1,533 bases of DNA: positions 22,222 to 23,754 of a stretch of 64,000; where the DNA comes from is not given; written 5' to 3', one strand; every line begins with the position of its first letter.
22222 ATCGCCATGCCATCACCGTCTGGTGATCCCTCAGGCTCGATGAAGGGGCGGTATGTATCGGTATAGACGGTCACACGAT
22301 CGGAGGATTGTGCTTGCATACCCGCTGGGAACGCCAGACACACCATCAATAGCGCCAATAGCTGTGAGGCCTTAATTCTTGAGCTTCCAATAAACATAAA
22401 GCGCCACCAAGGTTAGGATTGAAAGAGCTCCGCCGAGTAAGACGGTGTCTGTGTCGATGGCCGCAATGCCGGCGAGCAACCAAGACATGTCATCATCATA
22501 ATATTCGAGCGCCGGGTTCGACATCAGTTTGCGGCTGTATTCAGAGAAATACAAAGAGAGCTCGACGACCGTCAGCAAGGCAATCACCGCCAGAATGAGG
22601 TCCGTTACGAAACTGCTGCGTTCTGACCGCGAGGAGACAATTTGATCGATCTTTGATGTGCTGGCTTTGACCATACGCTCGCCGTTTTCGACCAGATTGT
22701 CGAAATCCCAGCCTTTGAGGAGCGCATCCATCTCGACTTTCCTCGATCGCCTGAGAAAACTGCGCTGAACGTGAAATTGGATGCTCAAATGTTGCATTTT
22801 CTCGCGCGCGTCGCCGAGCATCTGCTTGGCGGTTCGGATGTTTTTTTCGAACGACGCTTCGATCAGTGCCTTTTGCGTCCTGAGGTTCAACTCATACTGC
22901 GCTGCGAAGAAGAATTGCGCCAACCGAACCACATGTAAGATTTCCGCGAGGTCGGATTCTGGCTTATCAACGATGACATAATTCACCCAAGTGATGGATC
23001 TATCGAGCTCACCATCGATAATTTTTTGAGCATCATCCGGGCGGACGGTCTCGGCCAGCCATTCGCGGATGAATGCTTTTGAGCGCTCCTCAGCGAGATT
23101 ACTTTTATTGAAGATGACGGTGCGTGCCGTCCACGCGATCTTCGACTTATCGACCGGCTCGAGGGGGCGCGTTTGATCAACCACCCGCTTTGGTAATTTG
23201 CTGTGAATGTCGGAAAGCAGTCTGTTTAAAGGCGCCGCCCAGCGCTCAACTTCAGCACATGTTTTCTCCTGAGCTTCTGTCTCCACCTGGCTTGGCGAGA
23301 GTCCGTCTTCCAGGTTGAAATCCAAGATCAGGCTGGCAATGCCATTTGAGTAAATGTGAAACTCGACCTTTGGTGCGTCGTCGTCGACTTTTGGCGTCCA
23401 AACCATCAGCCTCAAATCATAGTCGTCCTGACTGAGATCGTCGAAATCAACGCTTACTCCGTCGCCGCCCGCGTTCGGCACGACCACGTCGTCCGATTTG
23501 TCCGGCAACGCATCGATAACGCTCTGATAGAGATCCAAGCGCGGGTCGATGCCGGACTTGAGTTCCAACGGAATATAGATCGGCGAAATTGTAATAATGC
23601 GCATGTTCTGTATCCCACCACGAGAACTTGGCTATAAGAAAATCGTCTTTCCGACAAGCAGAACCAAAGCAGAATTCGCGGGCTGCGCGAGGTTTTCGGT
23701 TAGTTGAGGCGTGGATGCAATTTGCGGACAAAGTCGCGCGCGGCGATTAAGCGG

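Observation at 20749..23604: Uncharacterised three-gene operon: CorA-like protein, extended binding protein, duplicated CBU_0592-like membrane protein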

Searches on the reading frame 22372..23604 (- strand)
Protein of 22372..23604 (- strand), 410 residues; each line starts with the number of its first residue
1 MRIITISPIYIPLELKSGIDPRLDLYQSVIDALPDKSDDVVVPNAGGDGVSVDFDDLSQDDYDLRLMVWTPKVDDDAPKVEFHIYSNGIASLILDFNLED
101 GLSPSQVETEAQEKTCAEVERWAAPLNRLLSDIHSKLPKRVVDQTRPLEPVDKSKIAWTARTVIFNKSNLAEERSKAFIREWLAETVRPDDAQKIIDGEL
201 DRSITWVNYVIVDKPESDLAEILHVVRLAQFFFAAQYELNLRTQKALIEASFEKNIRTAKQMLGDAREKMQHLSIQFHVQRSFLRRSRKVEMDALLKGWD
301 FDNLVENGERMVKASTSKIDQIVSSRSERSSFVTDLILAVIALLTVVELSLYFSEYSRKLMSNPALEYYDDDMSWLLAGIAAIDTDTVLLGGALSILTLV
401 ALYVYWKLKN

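Call 3: search_protein_families(library=pfam, proteins=[window:22372-23604:-], max_evalue=0.1)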
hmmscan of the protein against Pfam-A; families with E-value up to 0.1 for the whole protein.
window:22372-23604:- (410 aa): 0 families

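Call 4: search_protein_families(library=ncbifam, proteins=[window:22372-23604:-], max_evalue=0.1)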
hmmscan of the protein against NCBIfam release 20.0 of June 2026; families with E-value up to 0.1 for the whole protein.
window:22372-23604:- (410 aa): 1 family
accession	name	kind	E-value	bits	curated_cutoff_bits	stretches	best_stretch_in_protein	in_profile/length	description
TIGR03190.1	benz_CoA_bzdN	equivalog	0.099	11.4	453.8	0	74-120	329-375/377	benzoyl-CoA reductase, bzd-type, subunit N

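Call 5: find_homologous_proteins(query=window:22372-23604:-)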
Query window:22372-23604:- (410 aa): 17 proteins with E <= 0.001 among 8000 candidates.
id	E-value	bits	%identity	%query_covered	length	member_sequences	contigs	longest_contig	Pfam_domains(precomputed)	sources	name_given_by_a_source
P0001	2.2e-259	878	98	100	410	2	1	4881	-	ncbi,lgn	ncbi:MAG: hypothetical protein AAFV59_14950 [Pseudomonadota bacterium]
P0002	2.3e-187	641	71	100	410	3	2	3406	-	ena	-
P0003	2.1e-179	615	68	100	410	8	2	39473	-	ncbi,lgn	ncbi:MAG: hypothetical protein AAFN91_05885 [Pseudomonadota bacterium]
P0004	9.5e-178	609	67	100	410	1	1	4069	-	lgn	-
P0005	1.8e-177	609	66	100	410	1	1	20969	-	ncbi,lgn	ncbi:MAG: hypothetical protein AAGL11_01650 [Pseudomonadota bacterium]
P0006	6.5e-163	561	61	100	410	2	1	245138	-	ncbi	ncbi:MAG: hypothetical protein AAF768_03125 [Pseudomonadota bacterium]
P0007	7.0e-135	468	68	78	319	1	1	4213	-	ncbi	ncbi:MAG: hypothetical protein AAFW60_02925, partial [Pseudomonadota bacterium]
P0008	3.4e-126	440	50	100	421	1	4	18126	-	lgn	-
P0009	1.2e-110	389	45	100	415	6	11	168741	-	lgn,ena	-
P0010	6.8e-105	370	42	100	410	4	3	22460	-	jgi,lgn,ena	-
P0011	3.5e-104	367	44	100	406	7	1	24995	-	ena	-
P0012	2.5e-101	358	43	100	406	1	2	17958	-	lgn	-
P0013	4.7e-101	357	42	100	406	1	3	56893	-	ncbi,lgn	ncbi:MAG: hypothetical protein AB8G16_03665 [Gammaproteobacteria bacterium]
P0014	8.9e-97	343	42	100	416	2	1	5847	-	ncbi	-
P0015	1.2e-95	339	42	100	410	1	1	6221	-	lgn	-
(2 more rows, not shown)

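Call 6: search_solved_structures(query=window:22372-23604:-, max_evalue=10)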
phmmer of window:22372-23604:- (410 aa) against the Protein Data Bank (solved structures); distinct sequences matched with E-value up to 10: 1.
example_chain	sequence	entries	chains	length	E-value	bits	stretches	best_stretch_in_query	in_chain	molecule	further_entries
8s02_B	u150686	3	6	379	0.8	12.1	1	74-120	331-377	BzdN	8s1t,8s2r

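Call 8: find_encoding_contigs(protein=P0009, flank=6000, max_places=3)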
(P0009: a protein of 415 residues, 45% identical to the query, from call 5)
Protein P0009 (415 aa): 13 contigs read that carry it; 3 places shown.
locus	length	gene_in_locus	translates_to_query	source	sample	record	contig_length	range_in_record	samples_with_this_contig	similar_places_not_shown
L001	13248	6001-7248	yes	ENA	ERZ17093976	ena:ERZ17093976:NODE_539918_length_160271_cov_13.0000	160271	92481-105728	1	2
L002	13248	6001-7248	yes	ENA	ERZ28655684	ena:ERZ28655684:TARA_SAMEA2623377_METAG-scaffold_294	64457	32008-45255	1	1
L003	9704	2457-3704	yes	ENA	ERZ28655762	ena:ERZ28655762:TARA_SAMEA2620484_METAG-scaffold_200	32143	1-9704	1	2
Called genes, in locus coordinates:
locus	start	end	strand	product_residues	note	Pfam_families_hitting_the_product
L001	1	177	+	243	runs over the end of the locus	PF00730:HhH-GPD, PF00633:HHH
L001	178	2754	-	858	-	PF08446:PAS_2, PF07568:HisKA_2 (faint), PF01590:GAF, PF00360:PHY, PF07536:HWE_HK, PF00072:Response_reg (weak)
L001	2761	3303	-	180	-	-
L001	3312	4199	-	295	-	PF27100:DcsG_N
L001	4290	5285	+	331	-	PF00294:PfkB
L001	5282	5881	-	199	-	PF01323:DSBA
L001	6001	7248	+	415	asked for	-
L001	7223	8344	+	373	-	-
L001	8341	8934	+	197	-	PF26604:CBU_0592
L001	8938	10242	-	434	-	PF00493:MCM (faint), PF00004:AAA (weak), PF07728:AAA_5 (faint), PF07724:AAA_2, PF00004:AAA (weak)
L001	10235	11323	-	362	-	-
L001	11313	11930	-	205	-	PF00227:Proteasome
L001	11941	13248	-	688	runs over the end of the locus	PF00672:HAMP, PF00990:GGDEF, PF00563:EAL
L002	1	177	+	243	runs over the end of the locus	PF00730:HhH-GPD, PF00633:HHH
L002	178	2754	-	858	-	PF08446:PAS_2, PF07568:HisKA_2 (faint), PF01590:GAF, PF00360:PHY, PF07536:HWE_HK, PF00072:Response_reg (weak)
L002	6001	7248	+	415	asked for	-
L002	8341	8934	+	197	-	PF26604:CBU_0592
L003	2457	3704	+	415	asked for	-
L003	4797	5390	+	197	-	PF26604:CBU_0592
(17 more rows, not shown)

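Call 9: find_encoding_contigs(protein=P0013, flank=6000, max_places=2)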
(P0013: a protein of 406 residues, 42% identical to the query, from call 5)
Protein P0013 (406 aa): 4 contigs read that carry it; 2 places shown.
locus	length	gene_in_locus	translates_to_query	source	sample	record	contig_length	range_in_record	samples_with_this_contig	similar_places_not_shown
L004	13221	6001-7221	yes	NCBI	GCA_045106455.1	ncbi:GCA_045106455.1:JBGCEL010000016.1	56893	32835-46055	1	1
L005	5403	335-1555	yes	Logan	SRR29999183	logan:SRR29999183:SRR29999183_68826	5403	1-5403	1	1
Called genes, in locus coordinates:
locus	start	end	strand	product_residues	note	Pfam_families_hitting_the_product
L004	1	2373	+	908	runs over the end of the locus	PF01839:FG-GAP (faint), PF13517:FG-GAP_3, PF00041:fn3 (weak), PF13385:Laminin_G_3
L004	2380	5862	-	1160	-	PF02412:TSP_3 (faint), PF16655:PhoD_N, PF25077:DUF7800, PF09423:PhoD, PF01839:FG-GAP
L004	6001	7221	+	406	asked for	-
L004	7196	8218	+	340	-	PF00497:SBP_bac_3 (weak)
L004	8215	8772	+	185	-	PF26604:CBU_0592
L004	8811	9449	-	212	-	-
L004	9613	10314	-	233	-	PF13505:OMP_b-brl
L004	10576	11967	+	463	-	PF04851:ResIII, PF00270:DEAD, PF00271:Helicase_C, PF03880:DbpA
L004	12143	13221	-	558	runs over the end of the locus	PF12729:4HB_MCP_1, PF00672:HAMP, PF00015:MCPsignal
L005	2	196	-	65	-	?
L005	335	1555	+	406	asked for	-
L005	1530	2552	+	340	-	PF00497:SBP_bac_3 (weak)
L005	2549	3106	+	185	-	PF26604:CBU_0592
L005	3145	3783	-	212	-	-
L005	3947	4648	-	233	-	PF13505:OMP_b-brl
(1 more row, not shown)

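Call 10: find_encoding_contigs(protein=P0006, flank=6000, max_places=2)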
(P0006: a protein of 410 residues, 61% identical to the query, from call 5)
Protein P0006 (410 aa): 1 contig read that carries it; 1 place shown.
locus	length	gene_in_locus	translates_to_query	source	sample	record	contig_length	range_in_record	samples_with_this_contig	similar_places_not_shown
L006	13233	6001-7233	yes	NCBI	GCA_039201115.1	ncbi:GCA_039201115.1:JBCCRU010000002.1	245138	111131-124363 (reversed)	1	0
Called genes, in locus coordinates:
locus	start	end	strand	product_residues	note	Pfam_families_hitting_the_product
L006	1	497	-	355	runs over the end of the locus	PF00478:IMPDH (faint), PF03060:NMO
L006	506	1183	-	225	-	PF00072:Response_reg, PF00486:Trans_reg_C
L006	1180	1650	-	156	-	PF01047:MarR, PF12802:MarR_2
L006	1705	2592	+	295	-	PF01063:Aminotran_4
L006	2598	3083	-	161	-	-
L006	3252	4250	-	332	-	PF00490:ALAD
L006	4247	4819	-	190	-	PF13673:Acetyltransf_10 (weak), PF00583:Acetyltransf_1, PF13508:Acetyltransf_7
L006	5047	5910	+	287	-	PF02668:TauD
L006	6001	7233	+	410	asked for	-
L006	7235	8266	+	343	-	-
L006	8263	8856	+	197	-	PF26604:CBU_0592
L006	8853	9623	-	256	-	PF00106:adh_short, PF08659:KR, PF13561:adh_short_C2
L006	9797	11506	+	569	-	PF00916:Sulfate_transp, PF01740:STAS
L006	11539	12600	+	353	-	PF00378:ECH_1, PF16113:ECH_2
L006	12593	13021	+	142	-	-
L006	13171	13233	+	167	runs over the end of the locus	PF21863:HTH_67 (weak), PF22381:Staph_reg_Sar_Rot (weak), PF12802:MarR_2, PF13463:HTH_27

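Call 27: predict_structure(alignment_id=A1)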
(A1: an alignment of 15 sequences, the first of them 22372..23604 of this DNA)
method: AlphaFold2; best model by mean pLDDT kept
length: 410 residues; sequences in the alignment: 15
mean_pLDDT: 81.3   pTM: 0.72
mean pLDDT of the five models: 81.3, 78.8, 78.4, 76.5, 73.3
residues with pLDDT >= 90: 139; 70-90: 195; 50-70: 56; < 50: 20
segments of 3 or more residues with pLDDT < 50: 47-50, 363-377
pLDDT, mean of each block of 10 residues (from residue 1): 94 85 83 89 66 54 85 89 93 93 92 96 95 91 80 93 90 92 90 93 89 88 90 92 80 73 84 84 80 87 88 78 66 67 71 67 48 48 61 75 72
secondary structure, 60 per line:
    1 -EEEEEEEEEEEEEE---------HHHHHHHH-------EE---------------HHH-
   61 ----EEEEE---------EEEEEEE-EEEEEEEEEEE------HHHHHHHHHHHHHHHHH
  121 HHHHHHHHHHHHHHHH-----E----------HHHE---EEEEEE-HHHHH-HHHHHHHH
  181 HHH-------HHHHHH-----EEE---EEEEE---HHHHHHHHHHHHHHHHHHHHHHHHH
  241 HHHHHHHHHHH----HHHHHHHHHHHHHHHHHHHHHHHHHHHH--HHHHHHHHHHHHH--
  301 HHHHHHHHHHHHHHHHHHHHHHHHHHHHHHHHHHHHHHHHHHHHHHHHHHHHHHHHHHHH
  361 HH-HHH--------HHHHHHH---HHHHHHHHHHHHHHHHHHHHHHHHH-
elements in order: E2-15 H25-32 E65-69 E79-85 E87-97 H104-136 E160-165 H167-171 H173-183 H191-196 E202-204 E208-212 H216-251 H256-283 H286-298 H301-362 H375-381 H385-409

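Call 29: fold_search(model_id=the predicted structure, library=pdb)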
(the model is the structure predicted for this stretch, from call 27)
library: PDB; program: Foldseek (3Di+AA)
matches with E <= 10: 642; with E <= 0.001: 0
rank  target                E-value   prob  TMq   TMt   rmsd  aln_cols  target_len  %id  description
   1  3c6k_D                1.2e-02  0.33  0.13  0.15  20.9       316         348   10  Crystal structure of human spermine synthase in complex with spermidine and 5-methylthioadenosine (released 2008-02-19)
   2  3c6k_B                3.6e-02  0.16  0.11  0.13  19.9       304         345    9  Crystal structure of human spermine synthase in complex with spermidine and 5-methylthioadenosine (released 2008-02-19)
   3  3c6k_A                5.3e-02  0.18  0.11  0.13  19.2       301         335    7  Crystal structure of human spermine synthase in complex with spermidine and 5-methylthioadenosine (released 2008-02-19)
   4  8tme_A                1.0e-01  0.80  0.26  0.30  16.6       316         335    9  Cryo-EM structure of CorA in complex with conformation-specific synthetic antibody C18 and 100 uM MgCl2, State MG0.1-1 (released 2025-02-12)
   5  4opg                  1.1e-01  0.15  0.15  0.14  21.6       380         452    9  Constructing tailored isoprenoid products by structure-guided modification of geranylgeranyl reductase. (released 2014-07-09)
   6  4opi                  1.2e-01  0.14  0.15  0.14  21.5       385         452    8  Constructing tailored isoprenoid products by structure-guided modification of geranylgeranyl reductase. (released 2014-07-09)
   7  4opu                  1.3e-01  0.12  0.14  0.13  21.6       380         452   10  Constructing tailored isoprenoid products by structure-guided modification of geranylgeranyl reductase (released 2014-07-09)
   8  3c6k_C                1.6e-01  0.12  0.12  0.14  21.2       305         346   10  Crystal structure of human spermine synthase in complex with spermidine and 5-methylthioadenosine (released 2008-02-19)
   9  3atq                  1.6e-01  0.09  0.13  0.12  20.5       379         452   10  Geranylgeranyl Reductase (GGR) from Sulfolobus acidocaldarius (released 2011-05-04)
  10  4opt                  1.9e-01  0.12  0.15  0.14  21.6       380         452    9  Constructing tailored isoprenoid products by structure-guided modification of geranylgeranyl reductase (released 2014-07-09)
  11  7piz_B                2.0e-01  0.20  0.13  0.10   9.5       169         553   11  The structure of phosphoglucomutase from Candida albicans (released 2022-09-07)
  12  3rp8                  2.1e-01  0.14  0.12  0.13  18.7       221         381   11  Crystal Structure of Klebsiella pneumoniae R204Q HpxO complexed with FAD (released 2012-05-16)
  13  8tmc_B                2.2e-01  0.60  0.27  0.30  13.9       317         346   11  Cryo-EM structure of CorA in complex with conformation-specific synthetic antibody C12 and 20 mM MgCl2, State MG20-2 (released 2025-02-12)
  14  8q8q_A                2.2e-01  0.18  0.19  0.23  23.3       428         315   11  Cryo-EM structure of the magnesium channel CtMrs2 in the open state (released 2024-11-27)
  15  4opl                  2.4e-01  0.11  0.16  0.14  21.8       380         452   10  Constructing tailored isoprenoid products by structure-guided modification of geranylgeranyl reductase. (released 2014-07-09)
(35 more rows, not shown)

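Call 31: search_solved_structures(query=A1, max_evalue=10, show_alignments=2)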
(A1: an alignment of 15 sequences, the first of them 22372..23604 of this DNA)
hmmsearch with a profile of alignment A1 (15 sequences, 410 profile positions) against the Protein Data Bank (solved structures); distinct sequences matched with E-value up to 10: 2.
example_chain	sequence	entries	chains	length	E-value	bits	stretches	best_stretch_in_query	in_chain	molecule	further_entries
4ovj_A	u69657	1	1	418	0.25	13.6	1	179-217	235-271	Extracellular solute-binding protein family 1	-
13cm_G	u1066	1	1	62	1.6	11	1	171-225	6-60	Prothrombin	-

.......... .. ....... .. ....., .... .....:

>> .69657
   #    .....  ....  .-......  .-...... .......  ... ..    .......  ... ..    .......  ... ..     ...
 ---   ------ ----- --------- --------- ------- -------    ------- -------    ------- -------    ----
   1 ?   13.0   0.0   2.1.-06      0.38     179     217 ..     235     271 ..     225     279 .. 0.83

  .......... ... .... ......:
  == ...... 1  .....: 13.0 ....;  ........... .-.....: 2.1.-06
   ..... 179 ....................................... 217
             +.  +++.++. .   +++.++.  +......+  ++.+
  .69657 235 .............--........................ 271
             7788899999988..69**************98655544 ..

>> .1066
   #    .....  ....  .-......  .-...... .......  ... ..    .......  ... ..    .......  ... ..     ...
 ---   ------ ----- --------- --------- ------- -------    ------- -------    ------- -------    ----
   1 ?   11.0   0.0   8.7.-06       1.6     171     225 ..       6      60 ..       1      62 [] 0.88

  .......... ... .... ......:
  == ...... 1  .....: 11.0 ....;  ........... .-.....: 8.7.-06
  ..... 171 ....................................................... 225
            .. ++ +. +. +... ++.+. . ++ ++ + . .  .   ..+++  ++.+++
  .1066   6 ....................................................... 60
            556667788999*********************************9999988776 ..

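Call 32: search_protein_families(library=pfam, alignment_id=A1, max_evalue=10)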
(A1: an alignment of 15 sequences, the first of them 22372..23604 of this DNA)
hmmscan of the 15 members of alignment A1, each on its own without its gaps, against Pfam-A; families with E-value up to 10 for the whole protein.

A. member 1, window:22372-23604:- (410 aa): 1 family
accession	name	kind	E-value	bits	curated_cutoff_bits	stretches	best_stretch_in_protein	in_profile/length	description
PF13850.11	ERGIC_N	-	0.13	12.8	27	1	318-358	9-49/91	Endoplasmic Reticulum-Golgi Intermediate Compartment (ERGIC)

B. families by the number of members that match (of 15 scanned): 12 families
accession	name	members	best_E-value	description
PF13850.11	ERGIC_N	4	0.0084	Endoplasmic Reticulum-Golgi Intermediate Compartment (ERGIC)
PF19669.4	DUF6172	4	0.026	Family of unknown function (DUF6172)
PF14662.11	KASH_CCD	2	0.065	Coiled-coil region of CCDC155 or KASH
PF25452.1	TM225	1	0.034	TM225-like domain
PF15463.11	ECM11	1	0.062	Extracellular mutant protein 11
PF02687.27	FtsX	1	0.075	FtsX-like permease C-terminal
PF21747.2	YpoC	1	0.14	YpoC-like protein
PF05335.18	DUF745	1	0.17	Protein of unknown function (DUF745)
PF16043.11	DUF4795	1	0.18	Domain of unknown function (DUF4795)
PF13050.11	DUF3911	1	0.22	Protein of unknown function (DUF3911)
PF02625.21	XdhC_CoxI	1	0.24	XdhC and CoxI family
PF19802.4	DUF6285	1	3.5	Domain of unknown function (DUF6285)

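Call 34: search_protein_representatives(alignment_id=A1)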
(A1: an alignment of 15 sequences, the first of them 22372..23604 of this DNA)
Query: 15 sequences, 410 profile positions. Proteins with E-value up to 0.001 (for the whole library): 239; up to 1e-10: 184; up to 1e-30: 76. The best 150 are listed.
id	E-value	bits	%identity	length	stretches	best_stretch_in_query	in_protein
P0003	2.9e-199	678.8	-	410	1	1-410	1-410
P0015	1.3e-174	597.5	-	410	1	1-410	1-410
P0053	8.5e-167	571.8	-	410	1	1-410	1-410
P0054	1.5e-151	521.6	-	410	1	1-410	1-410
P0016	3.7e-142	490.7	-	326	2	188-410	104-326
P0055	3.4e-140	484.2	-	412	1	1-408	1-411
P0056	1.1e-139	482.5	-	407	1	1-410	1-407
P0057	9.1e-135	466.3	-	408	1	1-409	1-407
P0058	9.6e-134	463.0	-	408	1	1-409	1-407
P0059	8.3e-133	459.9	-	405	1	1-410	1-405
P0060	1.5e-131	455.8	-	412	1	1-409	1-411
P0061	2.3e-130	451.8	-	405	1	1-410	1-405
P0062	9.8e-127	439.9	-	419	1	1-407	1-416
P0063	2.0e-124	432.3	-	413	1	1-406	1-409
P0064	7.8e-122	423.7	-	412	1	1-405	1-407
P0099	2.7e-44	168.4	-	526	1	118-409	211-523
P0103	3.7e-39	151.4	-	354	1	155-409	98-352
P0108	7.8e-36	140.5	-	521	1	76-410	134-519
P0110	1.7e-35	139.4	-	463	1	73-407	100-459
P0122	1.5e-31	126.4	-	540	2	224-409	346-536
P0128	3.7e-30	121.8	-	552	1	154-409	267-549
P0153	2.6e-27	112.4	-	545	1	172-409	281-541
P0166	2.8e-24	102.4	-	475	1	39-408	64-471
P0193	1.5e-20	90.2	-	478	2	105-401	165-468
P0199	4.0e-19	85.4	-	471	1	156-402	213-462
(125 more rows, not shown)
